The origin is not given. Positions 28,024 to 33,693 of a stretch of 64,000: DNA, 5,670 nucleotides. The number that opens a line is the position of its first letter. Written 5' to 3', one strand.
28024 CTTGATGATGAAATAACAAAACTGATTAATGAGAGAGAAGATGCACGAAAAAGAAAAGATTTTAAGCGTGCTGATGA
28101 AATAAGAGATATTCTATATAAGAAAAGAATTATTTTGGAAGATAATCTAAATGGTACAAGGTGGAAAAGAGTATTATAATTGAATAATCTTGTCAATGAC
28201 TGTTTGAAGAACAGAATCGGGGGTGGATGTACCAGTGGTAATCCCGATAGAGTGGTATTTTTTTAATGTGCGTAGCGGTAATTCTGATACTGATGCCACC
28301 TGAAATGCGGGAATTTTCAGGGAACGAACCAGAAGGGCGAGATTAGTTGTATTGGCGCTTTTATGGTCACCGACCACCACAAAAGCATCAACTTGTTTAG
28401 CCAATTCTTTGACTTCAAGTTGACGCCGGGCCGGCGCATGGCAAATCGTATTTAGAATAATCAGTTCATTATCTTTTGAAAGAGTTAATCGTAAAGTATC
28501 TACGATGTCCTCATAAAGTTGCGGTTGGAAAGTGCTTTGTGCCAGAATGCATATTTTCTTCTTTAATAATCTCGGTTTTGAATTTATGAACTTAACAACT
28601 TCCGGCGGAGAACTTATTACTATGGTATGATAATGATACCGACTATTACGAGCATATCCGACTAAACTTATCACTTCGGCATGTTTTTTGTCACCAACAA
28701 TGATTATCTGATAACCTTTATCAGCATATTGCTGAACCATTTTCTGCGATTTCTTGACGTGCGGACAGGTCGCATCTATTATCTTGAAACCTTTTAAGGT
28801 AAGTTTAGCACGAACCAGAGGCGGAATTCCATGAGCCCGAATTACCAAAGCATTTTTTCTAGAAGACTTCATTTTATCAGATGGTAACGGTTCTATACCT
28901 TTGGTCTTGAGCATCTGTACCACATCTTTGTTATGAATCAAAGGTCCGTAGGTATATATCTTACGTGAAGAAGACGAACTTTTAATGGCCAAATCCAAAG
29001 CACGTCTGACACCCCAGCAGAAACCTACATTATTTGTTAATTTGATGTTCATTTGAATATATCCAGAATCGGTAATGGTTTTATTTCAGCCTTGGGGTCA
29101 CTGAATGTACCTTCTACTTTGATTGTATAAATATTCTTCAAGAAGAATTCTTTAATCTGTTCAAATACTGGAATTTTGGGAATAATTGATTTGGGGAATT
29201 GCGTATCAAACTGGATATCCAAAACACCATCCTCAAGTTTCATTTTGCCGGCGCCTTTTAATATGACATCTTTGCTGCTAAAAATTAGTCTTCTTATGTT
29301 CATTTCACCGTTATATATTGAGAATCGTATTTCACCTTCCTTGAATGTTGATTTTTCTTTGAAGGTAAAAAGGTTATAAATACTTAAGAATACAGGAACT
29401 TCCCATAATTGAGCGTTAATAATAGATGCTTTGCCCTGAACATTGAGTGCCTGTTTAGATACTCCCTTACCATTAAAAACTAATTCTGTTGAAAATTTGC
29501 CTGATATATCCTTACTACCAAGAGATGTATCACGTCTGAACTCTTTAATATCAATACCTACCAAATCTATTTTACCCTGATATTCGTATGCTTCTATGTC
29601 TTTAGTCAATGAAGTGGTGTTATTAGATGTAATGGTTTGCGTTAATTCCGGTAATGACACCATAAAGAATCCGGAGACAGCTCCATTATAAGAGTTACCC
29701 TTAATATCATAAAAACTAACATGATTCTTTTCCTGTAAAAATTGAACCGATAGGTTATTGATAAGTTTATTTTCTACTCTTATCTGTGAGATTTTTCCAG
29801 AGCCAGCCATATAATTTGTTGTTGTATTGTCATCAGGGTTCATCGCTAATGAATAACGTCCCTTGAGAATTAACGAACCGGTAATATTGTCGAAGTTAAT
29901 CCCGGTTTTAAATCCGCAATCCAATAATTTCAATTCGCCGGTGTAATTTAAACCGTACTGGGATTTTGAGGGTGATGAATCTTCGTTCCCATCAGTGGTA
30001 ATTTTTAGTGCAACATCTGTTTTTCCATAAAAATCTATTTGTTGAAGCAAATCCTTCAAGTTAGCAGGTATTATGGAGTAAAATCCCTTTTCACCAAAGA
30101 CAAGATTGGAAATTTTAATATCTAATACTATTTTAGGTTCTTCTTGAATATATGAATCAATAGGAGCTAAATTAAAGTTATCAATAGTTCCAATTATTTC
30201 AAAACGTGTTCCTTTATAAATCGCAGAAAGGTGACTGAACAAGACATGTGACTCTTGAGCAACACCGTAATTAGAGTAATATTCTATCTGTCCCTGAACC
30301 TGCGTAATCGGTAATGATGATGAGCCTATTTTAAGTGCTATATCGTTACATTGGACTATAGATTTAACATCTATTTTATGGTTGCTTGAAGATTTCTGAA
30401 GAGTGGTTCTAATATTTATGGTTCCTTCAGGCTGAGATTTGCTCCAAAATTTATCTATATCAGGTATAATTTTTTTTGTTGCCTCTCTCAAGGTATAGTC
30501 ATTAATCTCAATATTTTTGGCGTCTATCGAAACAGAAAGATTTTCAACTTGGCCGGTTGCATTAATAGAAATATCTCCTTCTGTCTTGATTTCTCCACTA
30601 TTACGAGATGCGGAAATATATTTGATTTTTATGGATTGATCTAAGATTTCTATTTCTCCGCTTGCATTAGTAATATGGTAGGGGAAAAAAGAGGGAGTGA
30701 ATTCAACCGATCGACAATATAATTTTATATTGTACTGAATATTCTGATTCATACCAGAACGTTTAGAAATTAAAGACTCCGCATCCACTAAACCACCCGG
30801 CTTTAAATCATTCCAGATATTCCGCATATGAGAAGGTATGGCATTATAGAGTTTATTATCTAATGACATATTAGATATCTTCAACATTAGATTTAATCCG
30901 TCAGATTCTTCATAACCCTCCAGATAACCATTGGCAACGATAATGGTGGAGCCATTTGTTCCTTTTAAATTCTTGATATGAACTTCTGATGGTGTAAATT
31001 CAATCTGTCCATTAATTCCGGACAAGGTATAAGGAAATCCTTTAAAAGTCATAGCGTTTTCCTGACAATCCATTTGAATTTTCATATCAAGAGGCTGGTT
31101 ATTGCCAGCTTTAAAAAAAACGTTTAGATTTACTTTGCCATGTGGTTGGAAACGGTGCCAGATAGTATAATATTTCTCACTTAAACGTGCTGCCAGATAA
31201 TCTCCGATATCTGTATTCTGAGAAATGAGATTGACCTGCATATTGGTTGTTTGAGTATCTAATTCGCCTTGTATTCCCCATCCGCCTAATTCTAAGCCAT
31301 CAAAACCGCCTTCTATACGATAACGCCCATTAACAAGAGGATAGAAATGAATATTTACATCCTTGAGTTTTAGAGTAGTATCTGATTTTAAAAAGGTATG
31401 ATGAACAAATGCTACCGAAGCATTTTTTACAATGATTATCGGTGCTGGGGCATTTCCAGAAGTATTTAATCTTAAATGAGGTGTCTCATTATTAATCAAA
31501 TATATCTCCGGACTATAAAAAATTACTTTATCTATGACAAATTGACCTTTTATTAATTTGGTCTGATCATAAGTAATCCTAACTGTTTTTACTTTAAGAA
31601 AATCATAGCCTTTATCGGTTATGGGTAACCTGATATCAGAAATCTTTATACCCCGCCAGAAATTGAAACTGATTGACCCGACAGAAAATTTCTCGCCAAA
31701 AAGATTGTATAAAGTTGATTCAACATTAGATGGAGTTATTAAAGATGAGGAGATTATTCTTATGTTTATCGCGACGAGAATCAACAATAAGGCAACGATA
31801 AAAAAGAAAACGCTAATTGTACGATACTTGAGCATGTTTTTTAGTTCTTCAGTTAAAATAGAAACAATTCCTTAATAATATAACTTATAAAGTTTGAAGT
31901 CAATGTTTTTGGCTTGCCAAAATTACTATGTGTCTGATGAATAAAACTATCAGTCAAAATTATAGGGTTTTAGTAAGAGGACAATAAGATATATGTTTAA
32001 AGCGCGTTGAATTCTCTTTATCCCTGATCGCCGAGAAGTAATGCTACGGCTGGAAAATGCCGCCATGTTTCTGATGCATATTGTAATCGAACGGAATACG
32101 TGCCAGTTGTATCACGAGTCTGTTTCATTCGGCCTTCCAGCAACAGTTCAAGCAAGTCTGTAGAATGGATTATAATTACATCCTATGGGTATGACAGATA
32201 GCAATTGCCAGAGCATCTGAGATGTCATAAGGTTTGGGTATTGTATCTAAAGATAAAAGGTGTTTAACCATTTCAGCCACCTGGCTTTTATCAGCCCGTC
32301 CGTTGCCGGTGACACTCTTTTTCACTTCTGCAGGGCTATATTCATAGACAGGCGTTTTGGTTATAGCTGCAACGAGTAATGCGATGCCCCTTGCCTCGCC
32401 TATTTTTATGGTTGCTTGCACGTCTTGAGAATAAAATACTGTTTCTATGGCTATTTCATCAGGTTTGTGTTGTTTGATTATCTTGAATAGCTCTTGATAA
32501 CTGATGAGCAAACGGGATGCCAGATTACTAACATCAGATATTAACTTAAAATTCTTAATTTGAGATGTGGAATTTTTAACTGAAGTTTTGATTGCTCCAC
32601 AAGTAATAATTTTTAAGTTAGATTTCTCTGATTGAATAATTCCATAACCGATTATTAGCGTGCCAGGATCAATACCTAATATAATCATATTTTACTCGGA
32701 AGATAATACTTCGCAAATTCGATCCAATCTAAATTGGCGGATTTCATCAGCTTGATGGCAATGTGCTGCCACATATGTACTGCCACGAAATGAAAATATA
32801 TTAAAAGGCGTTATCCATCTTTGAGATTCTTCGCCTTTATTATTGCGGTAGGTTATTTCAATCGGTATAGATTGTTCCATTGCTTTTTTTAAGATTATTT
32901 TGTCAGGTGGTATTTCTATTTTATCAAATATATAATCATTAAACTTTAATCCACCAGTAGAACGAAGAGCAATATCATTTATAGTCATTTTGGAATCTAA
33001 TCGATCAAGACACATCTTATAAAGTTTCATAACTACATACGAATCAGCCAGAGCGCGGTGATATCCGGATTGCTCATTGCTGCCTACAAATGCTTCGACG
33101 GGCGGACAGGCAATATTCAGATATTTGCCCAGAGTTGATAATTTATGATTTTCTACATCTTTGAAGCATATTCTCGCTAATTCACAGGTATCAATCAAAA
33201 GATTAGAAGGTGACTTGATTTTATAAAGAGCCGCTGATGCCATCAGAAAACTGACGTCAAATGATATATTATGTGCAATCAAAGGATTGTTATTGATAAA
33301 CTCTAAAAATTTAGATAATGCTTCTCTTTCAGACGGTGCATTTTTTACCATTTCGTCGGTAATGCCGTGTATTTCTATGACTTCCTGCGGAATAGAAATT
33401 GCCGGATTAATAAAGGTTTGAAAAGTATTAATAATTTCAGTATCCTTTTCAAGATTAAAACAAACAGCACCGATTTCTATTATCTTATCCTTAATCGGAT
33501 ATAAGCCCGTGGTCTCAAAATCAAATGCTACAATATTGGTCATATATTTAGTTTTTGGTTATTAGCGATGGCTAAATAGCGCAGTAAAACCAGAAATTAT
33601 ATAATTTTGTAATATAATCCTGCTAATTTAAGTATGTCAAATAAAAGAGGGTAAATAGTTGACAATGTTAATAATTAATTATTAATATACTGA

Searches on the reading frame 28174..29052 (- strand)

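Call 31: search_protein_families(library=pfam, proteins=[window:28174-29052:-])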
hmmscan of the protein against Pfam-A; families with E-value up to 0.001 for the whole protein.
window:28174-29052:- (292 aa): 2 families
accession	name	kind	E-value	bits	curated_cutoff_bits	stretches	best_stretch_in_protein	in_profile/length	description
PF02401.23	LYTB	-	4.5e-79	265.9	24.5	1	3-289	1-266/267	LytB protein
PF01094.35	ANF_receptor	-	0.00033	20.3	25.4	0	203-291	32-115/353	Receptor family ligand binding region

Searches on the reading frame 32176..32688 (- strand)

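Call 31: search_protein_families(library=pfam, proteins=[window:32176-32688:-])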
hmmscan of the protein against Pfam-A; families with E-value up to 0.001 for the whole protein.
window:32176-32688:- (170 aa): 1 family
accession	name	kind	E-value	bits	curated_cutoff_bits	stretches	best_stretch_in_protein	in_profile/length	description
PF02075.23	RuvC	-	6.1e-47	159.7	22.2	2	53-166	35-148/148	Crossover junction endodeoxyribonuclease RuvC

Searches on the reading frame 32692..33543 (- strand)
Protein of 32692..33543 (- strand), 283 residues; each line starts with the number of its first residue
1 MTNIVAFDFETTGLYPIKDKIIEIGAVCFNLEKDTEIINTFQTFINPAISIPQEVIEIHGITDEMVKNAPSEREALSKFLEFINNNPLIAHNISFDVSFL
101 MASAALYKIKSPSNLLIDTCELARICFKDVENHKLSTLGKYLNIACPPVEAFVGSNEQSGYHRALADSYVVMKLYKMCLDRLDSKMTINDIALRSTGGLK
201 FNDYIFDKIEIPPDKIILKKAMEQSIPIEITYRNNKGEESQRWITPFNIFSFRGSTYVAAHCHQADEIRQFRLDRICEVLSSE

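Call 31: search_protein_families(library=pfam, proteins=[window:32692-33543:-])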
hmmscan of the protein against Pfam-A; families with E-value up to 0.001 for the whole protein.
window:32692-33543:- (283 aa): 6 families
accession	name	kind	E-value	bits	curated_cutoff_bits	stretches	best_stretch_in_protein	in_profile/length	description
PF00929.31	RNase_T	-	2.5e-34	119.6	24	1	5-175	1-164/164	Exonuclease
PF13280.12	WYL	-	3.9e-15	56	21.8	1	218-278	6-67/70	WYL domain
PF16473.11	Rv2179c-like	-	2e-07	31.3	27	1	5-176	3-174/177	3'-5' exoribonuclease Rv2179c-like domain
PF03104.25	DNA_pol_B_exo1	-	1.3e-06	28.5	23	1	4-112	66-188/242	DNA polymerase family B, exonuclease domain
PF13482.12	RNase_H_2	-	0.00014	22.3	22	0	7-144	3-115/165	RNase_H superfamily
PF01612.26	DNA_pol_A_exo1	-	0.0002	21.7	23.6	0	4-142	22-127/173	3'-5' exonuclease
